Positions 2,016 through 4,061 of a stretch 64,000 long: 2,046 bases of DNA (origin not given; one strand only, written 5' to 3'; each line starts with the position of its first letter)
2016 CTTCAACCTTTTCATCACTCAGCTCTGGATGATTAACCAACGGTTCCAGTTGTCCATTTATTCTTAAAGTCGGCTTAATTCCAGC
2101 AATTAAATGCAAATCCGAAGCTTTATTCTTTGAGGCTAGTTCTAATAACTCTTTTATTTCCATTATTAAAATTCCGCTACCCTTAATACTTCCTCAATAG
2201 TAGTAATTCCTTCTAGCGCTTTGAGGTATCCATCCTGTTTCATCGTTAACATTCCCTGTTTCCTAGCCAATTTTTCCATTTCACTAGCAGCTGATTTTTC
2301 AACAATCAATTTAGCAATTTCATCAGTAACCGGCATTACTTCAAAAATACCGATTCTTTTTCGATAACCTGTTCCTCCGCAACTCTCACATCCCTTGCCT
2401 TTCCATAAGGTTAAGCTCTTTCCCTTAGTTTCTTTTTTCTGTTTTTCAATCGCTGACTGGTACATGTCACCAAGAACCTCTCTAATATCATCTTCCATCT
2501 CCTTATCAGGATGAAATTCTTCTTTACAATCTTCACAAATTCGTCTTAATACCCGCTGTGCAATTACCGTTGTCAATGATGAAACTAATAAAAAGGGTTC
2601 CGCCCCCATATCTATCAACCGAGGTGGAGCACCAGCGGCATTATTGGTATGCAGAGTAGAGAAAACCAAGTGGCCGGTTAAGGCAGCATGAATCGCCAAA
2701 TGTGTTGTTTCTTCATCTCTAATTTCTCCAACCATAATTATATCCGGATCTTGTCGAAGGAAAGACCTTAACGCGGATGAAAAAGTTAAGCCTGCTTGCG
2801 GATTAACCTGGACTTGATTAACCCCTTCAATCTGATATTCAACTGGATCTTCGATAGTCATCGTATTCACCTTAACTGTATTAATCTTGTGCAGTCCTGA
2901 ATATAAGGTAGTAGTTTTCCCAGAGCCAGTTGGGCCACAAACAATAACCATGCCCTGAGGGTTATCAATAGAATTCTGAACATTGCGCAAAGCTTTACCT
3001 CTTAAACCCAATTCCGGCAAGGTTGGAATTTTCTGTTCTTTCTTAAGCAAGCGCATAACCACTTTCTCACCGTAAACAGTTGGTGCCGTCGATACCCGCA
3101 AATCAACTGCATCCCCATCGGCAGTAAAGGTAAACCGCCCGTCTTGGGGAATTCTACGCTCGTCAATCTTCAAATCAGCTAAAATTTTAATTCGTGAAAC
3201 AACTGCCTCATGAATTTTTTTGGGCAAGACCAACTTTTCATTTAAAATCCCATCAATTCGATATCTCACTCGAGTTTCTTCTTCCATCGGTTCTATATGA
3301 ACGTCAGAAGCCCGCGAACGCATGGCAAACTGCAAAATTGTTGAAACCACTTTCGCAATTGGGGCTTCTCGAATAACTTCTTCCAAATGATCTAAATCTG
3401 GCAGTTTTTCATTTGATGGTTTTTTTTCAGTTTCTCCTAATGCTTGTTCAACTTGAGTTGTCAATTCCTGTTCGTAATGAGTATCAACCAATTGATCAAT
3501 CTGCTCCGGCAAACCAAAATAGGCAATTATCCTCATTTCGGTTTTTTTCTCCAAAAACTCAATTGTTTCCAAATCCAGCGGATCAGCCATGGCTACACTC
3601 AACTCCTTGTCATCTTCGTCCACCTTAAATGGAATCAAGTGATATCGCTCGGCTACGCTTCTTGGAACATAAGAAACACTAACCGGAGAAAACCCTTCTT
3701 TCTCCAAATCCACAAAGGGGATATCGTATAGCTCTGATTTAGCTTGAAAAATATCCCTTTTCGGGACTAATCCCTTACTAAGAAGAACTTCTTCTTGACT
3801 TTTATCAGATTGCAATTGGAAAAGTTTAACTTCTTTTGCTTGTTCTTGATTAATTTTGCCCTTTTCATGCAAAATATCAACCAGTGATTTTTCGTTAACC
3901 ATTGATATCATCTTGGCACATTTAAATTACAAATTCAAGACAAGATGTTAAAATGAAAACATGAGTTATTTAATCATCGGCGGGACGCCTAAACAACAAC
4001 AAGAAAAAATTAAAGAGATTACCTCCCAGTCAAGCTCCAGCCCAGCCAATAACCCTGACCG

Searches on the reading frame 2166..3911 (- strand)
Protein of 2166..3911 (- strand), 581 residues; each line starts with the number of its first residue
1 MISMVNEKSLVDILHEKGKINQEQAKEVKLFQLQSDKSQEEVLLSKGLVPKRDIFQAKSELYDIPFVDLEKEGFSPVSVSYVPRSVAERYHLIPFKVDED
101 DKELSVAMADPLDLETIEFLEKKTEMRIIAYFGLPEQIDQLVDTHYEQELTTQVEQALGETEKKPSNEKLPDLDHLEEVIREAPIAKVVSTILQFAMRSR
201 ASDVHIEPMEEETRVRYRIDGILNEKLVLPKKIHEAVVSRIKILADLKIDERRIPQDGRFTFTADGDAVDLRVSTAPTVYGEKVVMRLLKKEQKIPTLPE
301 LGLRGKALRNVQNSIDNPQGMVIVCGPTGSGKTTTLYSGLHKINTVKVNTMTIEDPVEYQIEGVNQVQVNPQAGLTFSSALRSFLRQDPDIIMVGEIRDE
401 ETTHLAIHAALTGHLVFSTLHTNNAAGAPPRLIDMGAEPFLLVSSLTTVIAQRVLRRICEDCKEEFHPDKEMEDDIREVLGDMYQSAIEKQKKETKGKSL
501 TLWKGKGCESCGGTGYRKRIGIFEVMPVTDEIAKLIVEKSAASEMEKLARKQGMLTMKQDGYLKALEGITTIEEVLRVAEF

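Call 69: search_protein_families(library=pfam, proteins=[window:2166-3911:-], max_evalue=0.0001)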
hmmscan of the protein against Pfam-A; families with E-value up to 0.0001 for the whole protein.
window:2166-3911:- (581 aa): 2 families
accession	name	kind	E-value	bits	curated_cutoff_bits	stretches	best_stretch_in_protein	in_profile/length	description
PF00437.27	T2SSE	-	1.8e-130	435.4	24.9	1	182-577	5-370/370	Type II/IV secretion system protein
PF05157.20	MshEN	-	2.2e-17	63.3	23.1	1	62-150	1-88/90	MshEN domain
